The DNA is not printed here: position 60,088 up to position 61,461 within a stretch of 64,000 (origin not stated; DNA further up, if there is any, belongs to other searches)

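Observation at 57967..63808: Dense nucleotide-housecleaning and peptidase neighbourhood, including an MccF-like peptidase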

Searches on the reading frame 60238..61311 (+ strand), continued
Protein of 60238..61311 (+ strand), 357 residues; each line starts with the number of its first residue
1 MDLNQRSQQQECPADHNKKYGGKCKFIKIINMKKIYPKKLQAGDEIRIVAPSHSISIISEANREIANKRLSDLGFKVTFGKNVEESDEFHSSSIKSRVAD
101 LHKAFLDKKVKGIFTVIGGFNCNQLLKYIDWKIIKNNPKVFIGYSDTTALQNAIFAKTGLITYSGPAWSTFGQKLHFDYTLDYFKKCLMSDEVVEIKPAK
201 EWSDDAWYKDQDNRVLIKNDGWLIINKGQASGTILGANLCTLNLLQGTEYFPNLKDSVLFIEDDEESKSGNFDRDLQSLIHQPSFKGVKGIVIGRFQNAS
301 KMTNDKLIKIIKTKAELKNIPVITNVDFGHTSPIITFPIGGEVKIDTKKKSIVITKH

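Call 18: search_protein_families(library=pfam, proteins=[L014:6778-8616:+, L012:473-976:+, L005:9325-9996:+, L020:10998-11564:+, L023:10069-11820:+, L005:7291-7710:+, L008:8388-9134:+, L047:12090-12914:+, L004:12747-13559:+, L041:10900-11418:+], max_evalue=0.001)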
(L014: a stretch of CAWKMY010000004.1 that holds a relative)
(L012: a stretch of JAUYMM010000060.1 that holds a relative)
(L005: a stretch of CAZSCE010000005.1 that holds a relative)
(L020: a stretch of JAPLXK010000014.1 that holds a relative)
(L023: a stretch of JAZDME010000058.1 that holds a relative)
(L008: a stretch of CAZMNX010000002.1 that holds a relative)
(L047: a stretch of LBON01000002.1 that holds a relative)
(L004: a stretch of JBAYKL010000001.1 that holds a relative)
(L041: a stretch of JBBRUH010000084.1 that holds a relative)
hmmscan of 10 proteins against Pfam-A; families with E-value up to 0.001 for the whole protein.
L014:6778-8616:+ (612 aa): 6 families
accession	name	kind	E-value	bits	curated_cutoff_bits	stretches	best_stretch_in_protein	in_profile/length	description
PF00005.33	ABC_tran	-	9.7e-35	120.6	25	1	387-536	1-137/137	ABC transporter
PF00664.28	ABC_membrane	-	1.4e-22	81.1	28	1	40-318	2-274/274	ABC transporter transmembrane region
PF02463.25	SMC_N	-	1.2e-06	28.5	40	1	402-576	29-209/220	RecF/RecN/SMC N terminal domain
PF13304.12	AAA_21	-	0.00024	21.7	27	0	511-562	241-295/304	AAA domain, putative AbiEii toxin, Type IV TA system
PF13555.12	AAA_29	-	0.0003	20.9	27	1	391-417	16-42/61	P-loop containing region of AAA domain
PF03193.22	RsgA_GTPase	-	0.0007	19.9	30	0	397-420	106-129/174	RsgA GTPase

L012:473-976:+ (167 aa): 2 families
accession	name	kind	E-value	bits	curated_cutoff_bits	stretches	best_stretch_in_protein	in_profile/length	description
PF00293.34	NUDIX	-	9.1e-18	65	21.1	1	13-135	3-130/134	NUDIX domain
PF14815.12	NUDIX_4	-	3e-06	27.4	35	1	18-137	3-112/113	NUDIX domain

L005:9325-9996:+ (223 aa): 1 family
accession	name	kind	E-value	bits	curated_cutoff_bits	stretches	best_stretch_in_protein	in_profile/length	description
PF00300.27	His_Phos_1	-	6.8e-33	114.4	21.7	1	4-204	1-193/194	Histidine phosphatase superfamily (branch 1)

L020:10998-11564:+ (188 aa): 1 family
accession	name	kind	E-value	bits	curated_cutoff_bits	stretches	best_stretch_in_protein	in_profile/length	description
PF01928.26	CYTH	-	2.5e-19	70.2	23.2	1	2-168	1-172/179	CYTH domain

L023:10069-11820:+ (583 aa): 3 families
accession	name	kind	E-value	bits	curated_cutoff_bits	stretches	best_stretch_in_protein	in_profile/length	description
PF00587.30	tRNA-synt_2b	-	4.9e-32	111.9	29.3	1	266-475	6-179/179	tRNA synthetase class II core domain (G, H, P, S and T)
PF03129.25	HGTP_anticodon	-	1.4e-17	64.1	21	1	487-576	8-92/94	Anticodon binding domain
PF07973.19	tRNA_SAD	-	1.6e-09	38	24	1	114-159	5-44/44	Threonyl and Alanyl tRNA synthetase second additional domain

L005:7291-7710:+ (139 aa): 1 family
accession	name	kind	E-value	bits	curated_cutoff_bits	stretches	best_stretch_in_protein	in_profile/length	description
PF04266.20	ASCH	-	7.3e-06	27.1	21.2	1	28-135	4-100/103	ASCH domain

L008:8388-9134:+ (248 aa): 0 families

L047:12090-12914:+ (274 aa): 0 families

L004:12747-13559:+ (270 aa): 1 family
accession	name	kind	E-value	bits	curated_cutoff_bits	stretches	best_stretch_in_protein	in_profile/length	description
PF06182.17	ABC2_membrane_6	-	7.1e-31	108.2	22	1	42-263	3-228/229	ABC-2 family transporter protein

L041:10900-11418:+ (172 aa): 6 families
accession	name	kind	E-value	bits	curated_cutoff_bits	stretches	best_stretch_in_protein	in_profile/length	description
PF13238.12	AAA_18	-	4.9e-07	30.7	29.4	1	8-135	2-124/128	AAA domain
PF13671.12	AAA_33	-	2.4e-05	25.1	27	1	6-131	1-125/143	AAA domain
PF02224.24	Cytidylate_kin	-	3.1e-05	24.2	26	0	9-38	3-32/211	Cytidylate kinase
PF13521.12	AAA_28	-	0.00011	22.9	27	0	7-36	2-31/164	AAA domain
PF13191.12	AAA_16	-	0.00013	22.9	32.6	1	6-53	26-66/167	AAA ATPase domain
PF00004.35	AAA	-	0.00016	22.6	21.2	0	8-156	2-108/131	ATPase family associated with various cellular activities (AAA)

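Call 45: search_protein_families(library=pfam, alignment_id=A3, max_evalue=0.0001)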
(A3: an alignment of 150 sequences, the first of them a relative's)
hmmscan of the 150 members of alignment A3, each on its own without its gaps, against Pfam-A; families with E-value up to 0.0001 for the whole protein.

A. member 1, L020:8962-9504:+ (180 aa): 6 families
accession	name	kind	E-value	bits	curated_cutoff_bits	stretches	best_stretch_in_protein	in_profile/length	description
PF00583.31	Acetyltransf_1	-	4.9e-15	56.3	20.7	1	52-154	17-116/116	Acetyltransferase (GNAT) family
PF13302.13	Acetyltransf_3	-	2.6e-11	44.8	25.4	1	10-155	1-138/138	Acetyltransferase (GNAT) domain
PF13508.13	Acetyltransf_7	-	6e-11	43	27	1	68-155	3-83/84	Acetyltransferase (GNAT) domain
PF13673.13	Acetyltransf_10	-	1.5e-08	35.1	23.6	1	58-158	21-111/128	Acetyltransferase (GNAT) domain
PF08445.16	FR47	-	6.6e-07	29.7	22.1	1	98-157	25-80/86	FR47-like protein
PF13420.13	Acetyltransf_4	-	1.8e-06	28.5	24.3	1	13-174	1-154/155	Acetyltransferase (GNAT) domain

B. families by the number of members that match (of 150 scanned): 179 families (the first 25 are shown)
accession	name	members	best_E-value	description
PF00293.34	NUDIX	10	3.4e-21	NUDIX domain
PF00005.33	ABC_tran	5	8.7e-47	ABC transporter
PF13304.12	AAA_21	4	7.4e-19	AAA domain, putative AbiEii toxin, Type IV TA system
PF13673.13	Acetyltransf_10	4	2.8e-15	Acetyltransferase (GNAT) domain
PF00583.31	Acetyltransf_1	4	4.9e-15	Acetyltransferase (GNAT) family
PF19420.4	DDAH_eukar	3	2e-94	N,N dimethylarginine dimethylhydrolase, eukaryotic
PF13173.12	AAA_14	3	1.2e-32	AAA domain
PF06182.17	ABC2_membrane_6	3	7.1e-31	ABC-2 family transporter protein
PF13508.13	Acetyltransf_7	3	4.2e-15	Acetyltransferase (GNAT) domain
PF00561.26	Abhydrolase_1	3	3.3e-12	alpha/beta hydrolase fold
PF02463.25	SMC_N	3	2e-10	RecF/RecN/SMC N terminal domain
PF14815.12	NUDIX_4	3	2.3e-10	NUDIX domain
PF00326.27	Peptidase_S9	2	4.1e-54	Prolyl oligopeptidase family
PF04229.20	GrpB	2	3.7e-43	GrpB protein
PF00702.32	Hydrolase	2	3.3e-34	haloacid dehalogenase-like hydrolase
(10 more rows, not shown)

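Call 46: search_protein_families(library=pfam, alignment_id=A4, max_evalue=0.0001)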
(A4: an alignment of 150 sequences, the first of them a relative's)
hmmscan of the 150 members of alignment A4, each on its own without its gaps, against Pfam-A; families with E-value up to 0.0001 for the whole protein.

A. member 1, L032:13415-14152:- (245 aa): 2 families
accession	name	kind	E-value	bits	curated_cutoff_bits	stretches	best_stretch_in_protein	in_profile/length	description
PF01978.25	TrmB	-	4.2e-13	49.4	25.6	1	7-66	3-61/68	Sugar-specific transcriptional regulator TrmB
PF08221.17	HTH_9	-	3.8e-05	24.2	23.4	0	15-60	16-61/62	RNA polymerase III subunit RPC82 helix-turn-helix domain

B. families by the number of members that match (of 150 scanned): 236 families (the first 25 are shown)
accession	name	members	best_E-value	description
PF13847.12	Methyltransf_31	3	4.3e-36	Methyltransferase domain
PF00005.33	ABC_tran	3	6.8e-35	ABC transporter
PF13649.12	Methyltransf_25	3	1.4e-22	Methyltransferase domain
PF08242.18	Methyltransf_12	3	4.9e-14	Methyltransferase domain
PF01411.24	tRNA-synt_2c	2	2.7e-122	tRNA synthetases class II (A)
PF01131.25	Topoisom_bac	2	2.8e-115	DNA topoisomerase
PF13440.11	Polysacc_synt_3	2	2.7e-67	Polysaccharide biosynthesis protein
PF00118.29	Cpn60_TCP1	2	7.1e-61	TCP-1/cpn60 chaperonin family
PF02826.25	2-Hacid_dh_C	2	7.5e-52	D-isomer specific 2-hydroxyacid dehydrogenase, NAD binding domain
PF00270.35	DEAD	2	7.3e-51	DEAD/DEAH box helicase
PF01396.24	Zn_ribbon_Top1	2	1e-33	Topoisomerase DNA binding C4 zinc finger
PF01943.22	Polysacc_synt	2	1.6e-32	Polysaccharide biosynthesis protein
PF00271.37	Helicase_C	2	9e-32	Helicase conserved C-terminal domain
PF00389.36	2-Hacid_dh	2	2.5e-31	D-isomer specific 2-hydroxyacid dehydrogenase, catalytic domain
PF02518.31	HATPase_c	2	3.3e-27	Histidine kinase-, DNA gyrase B-, and HSP90-like ATPase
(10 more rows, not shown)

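Call 52: search_dna_similar(query=window:60331-61311:+, collection=plasmids, mode=protein, max_rows=40, rows=spread)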
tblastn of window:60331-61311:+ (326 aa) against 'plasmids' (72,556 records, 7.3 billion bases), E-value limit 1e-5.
Records with a match: 187; places in all: 197; records where one place covers at least 80% of the query: 181.
Best place of each record, by identity: <60% 187.
By first word of the organism name: Escherichia 41; Streptomyces 25; Legionella 18; Bacillus 9; Enterococcus 8; Pediococcus 7; Agrobacterium 6; Vibrio 6; Nocardia 5; Ralstonia 5; and 37 more.
By predicted mobility (MOB-suite, as given by PLSDB): non-mobilizable 101; conjugative 55; mobilizable 31.
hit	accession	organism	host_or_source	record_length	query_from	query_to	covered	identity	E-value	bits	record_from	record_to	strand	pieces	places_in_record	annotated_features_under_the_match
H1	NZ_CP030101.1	Listeria monocytogenes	Environment,water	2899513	3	326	99%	54.8%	5e-116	375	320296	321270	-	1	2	none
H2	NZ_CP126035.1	Bradyrhizobium elkanii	Glycine max,soybean,root nodule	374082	5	326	99%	46.9%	9e-99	325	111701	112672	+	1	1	S66 peptidase family protein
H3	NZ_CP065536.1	Enterococcus durans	Dried milk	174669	2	323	99%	46.3%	1e-86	291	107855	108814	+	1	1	S66 peptidase family protein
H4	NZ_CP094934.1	Paraclostridium bifermentans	Homo sapiens,feces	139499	8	316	95%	35.7%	9e-46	173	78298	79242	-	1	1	S66 peptidase family protein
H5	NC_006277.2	Agrobacterium radiobacter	-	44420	6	323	98%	32.7%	1e-36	146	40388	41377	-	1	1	S66 peptidase family protein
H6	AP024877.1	Vibrio halioticoli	-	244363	4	321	98%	32.3%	3e-41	160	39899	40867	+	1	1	record has no annotation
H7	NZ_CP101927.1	Escherichia coli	whole organism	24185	9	326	98%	32.1%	5e-36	145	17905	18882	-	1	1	S66 peptidase family protein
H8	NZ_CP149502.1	Escherichia coli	cell culture,clinical isolate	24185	9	326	98%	32.1%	5e-36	145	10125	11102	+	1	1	S66 peptidase family protein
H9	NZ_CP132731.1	Escherichia coli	-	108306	9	326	98%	31.8%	5e-37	147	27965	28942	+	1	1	S66 peptidase family protein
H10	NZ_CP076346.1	Escherichia coli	river water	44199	9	326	98%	31.8%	2e-36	145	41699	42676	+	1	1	S66 peptidase family protein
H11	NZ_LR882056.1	Escherichia coli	Sus scrofa domesticus,pig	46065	9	326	98%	31.8%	3e-36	145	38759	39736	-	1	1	S66 peptidase family protein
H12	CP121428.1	Salmonella enterica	Litter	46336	7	326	98%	31.3%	2e-35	143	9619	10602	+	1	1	record has no annotation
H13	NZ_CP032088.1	Escherichia coli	Homo sapiens,genome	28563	9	326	93%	32.9%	3e-29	155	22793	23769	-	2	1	none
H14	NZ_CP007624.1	Bacillus pseudomycoides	-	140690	9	319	95%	31.5%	7e-46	173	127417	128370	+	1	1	S66 peptidase family protein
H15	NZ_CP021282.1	Legionella pneumophila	Homo sapiens,human lung tissue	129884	1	323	99%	30.0%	1e-30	129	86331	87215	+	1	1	LD-carboxypeptidase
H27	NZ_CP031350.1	Escherichia coli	Cattle,whole organism,feces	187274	17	324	94%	26.8%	3e-21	101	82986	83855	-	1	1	ldcA: muramoyltetrapeptide carboxypeptidase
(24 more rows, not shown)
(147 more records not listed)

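Call 53: get_annotated_region(hit=H7, flank=7000)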
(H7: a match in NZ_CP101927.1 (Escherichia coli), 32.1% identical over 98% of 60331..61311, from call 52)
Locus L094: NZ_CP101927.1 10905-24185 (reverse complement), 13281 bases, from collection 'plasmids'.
description: Escherichia coli strain Seattle 1946 plasmid pEcFELIX377.2, complete sequence
organism: Escherichia coli (NCBI taxid 562)
taxonomy: Bacteria; Pseudomonadota; Gammaproteobacteria; Enterobacterales; Enterobacteriaceae; Escherichia; Escherichia coli
host: -; source: whole organism; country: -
typing (MOB-suite, as given by PLSDB): non-mobilizable; replicon IncX1
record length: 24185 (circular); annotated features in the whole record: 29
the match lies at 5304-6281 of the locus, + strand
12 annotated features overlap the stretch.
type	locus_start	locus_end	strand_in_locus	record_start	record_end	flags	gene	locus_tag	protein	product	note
CDS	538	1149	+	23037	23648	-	-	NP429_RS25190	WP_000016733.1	hypothetical protein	-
CDS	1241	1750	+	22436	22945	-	-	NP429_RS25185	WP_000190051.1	hypothetical protein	-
CDS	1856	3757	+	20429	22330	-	-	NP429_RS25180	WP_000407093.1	AAA family ATPase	-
CDS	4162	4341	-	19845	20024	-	-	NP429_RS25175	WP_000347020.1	hypothetical protein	-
CDS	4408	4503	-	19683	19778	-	dqlB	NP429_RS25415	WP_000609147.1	DinQ-like type I toxin DqlB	-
CDS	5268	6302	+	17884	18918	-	-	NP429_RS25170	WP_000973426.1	S66 peptidase family protein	-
CDS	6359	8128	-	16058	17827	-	-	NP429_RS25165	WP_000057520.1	GNAT family N-acetyltransferase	-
CDS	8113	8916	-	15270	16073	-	-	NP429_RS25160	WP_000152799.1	class I SAM-dependent methyltransferase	-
CDS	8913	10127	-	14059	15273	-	-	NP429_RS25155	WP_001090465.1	MFS transporter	GO:0055085 - transmembrane transport [Evidence IEA]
CDS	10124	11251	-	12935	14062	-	-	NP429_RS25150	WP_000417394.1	ThiF family adenylyltransferase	-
CDS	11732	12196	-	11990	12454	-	-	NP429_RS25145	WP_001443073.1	hypothetical protein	-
CDS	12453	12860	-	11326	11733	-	-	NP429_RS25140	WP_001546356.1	hypothetical protein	-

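Call 54: get_annotated_region(hit=H27, flank=300)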
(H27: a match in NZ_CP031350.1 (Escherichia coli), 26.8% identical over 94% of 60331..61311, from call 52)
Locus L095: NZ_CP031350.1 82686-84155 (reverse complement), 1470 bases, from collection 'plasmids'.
description: Escherichia coli O145 strain RM9154-C1 plasmid p1RM9154-C1, complete sequence
organism: Escherichia coli (NCBI taxid 1055538)
taxonomy: Bacteria; Pseudomonadota; Gammaproteobacteria; Enterobacterales; Enterobacteriaceae; Escherichia; Escherichia coli
host: -; source: Cattle,whole organism,feces; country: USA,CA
typing (MOB-suite, as given by PLSDB): non-mobilizable
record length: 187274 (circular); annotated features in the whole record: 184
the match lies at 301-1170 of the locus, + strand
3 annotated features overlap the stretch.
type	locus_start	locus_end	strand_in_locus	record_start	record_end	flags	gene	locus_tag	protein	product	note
CDS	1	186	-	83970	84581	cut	emtA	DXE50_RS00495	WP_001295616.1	membrane-bound lytic murein transglycosylase EmtA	-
CDS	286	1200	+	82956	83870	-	ldcA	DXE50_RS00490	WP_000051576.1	muramoyltetrapeptide carboxypeptidase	-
CDS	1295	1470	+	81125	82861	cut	cvrA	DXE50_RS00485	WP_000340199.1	potassium/proton antiporter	GO:0006884 - cell volume homeostasis [Evidence IEA]; GO:0006813 - potassium ion transport [Evidence IEA]; GO:0055085 - ...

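Call 55: get_annotated_region(hit=H14, flank=300)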
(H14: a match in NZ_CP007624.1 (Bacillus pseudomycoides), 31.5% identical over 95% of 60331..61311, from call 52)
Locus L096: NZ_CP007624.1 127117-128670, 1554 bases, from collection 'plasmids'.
description: Bacillus pseudomycoides strain 219298 plasmid unnamed_4, complete sequence
organism: Bacillus pseudomycoides (NCBI taxid 64104)
taxonomy: Bacteria; Bacillota; Bacilli; Bacillales; Bacillaceae; Bacillus; Bacillus pseudomycoides
host: -; source: -; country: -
typing (MOB-suite, as given by PLSDB): non-mobilizable; replicon rep_cluster_125,rep_cluster_1869
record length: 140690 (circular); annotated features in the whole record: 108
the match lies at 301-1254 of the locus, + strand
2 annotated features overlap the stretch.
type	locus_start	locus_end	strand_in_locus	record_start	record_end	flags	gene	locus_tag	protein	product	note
CDS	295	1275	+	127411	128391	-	-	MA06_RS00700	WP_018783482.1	S66 peptidase family protein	-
CDS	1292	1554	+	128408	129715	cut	-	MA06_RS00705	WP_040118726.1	pyridoxal phosphate-dependent aminotransferase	-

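Call 61: search_protein_families(library=pfam, proteins=[L008:9139-9618:+, L008:9689-9970:+, L008:10981-11496:+, L008:7763-8386:+, L086:1580-2071:-, L086:2073-2522:-, L086:162-620:-, L005:8168-8779:+, L005:8794-9318:+, L020:11625-12164:+], max_evalue=0.001)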
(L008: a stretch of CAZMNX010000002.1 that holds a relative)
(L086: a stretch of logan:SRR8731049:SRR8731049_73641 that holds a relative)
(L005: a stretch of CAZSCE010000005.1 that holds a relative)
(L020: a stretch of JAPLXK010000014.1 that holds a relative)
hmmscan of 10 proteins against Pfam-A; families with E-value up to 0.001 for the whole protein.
L008:9139-9618:+ (159 aa): 1 family
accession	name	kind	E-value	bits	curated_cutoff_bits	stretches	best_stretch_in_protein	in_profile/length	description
PF07931.18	CPT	-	1.6e-07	31.7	22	1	1-157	2-170/172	Chloramphenicol phosphotransferase-like protein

L008:9689-9970:+ (93 aa): 0 families

L008:10981-11496:+ (171 aa): 1 family
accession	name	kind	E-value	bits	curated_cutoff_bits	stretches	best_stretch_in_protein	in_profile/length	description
PF04229.20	GrpB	-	3.7e-43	147.9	25.5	1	8-164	3-157/159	GrpB protein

L008:7763-8386:+ (207 aa): 1 family
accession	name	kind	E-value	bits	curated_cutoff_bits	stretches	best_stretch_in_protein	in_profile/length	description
PF00293.34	NUDIX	-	3.4e-12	46.9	21.1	1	87-180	12-116/134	NUDIX domain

L086:1580-2071:- (163 aa): 2 families
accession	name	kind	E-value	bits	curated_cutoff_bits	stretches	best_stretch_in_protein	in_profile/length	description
PF07931.18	CPT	-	3.8e-05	24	22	0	1-158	2-171/172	Chloramphenicol phosphotransferase-like protein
PF13238.12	AAA_18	-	6e-05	23.9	29.4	1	3-71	1-77/128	AAA domain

L086:2073-2522:- (149 aa): 1 family
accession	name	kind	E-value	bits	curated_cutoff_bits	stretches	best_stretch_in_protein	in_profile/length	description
PF00293.34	NUDIX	-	3.1e-09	37.4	21.1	1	12-121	10-122/134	NUDIX domain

L086:162-620:- (152 aa): 0 families

L005:8168-8779:+ (203 aa): 2 families
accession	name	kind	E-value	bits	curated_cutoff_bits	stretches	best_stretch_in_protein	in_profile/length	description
PF00561.26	Abhydrolase_1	-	2.9e-06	27.6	25.8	0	85-121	71-103/245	alpha/beta hydrolase fold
PF06821.19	Ser_hydrolase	-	4.2e-06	27.2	22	1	44-189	19-156/172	Serine hydrolase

L005:8794-9318:+ (174 aa): 4 families
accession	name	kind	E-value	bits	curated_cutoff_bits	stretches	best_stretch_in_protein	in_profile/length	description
PF13673.13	Acetyltransf_10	-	2.8e-15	56.9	23.6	1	50-159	15-121/128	Acetyltransferase (GNAT) domain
PF13508.13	Acetyltransf_7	-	4.2e-15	56.3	27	1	66-146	2-83/84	Acetyltransferase (GNAT) domain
PF00583.31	Acetyltransf_1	-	1.2e-14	55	20.7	1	53-145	16-116/116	Acetyltransferase (GNAT) family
PF08445.16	FR47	-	2e-05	24.9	22.1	1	82-146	13-78/86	FR47-like protein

L020:11625-12164:+ (179 aa): 0 families
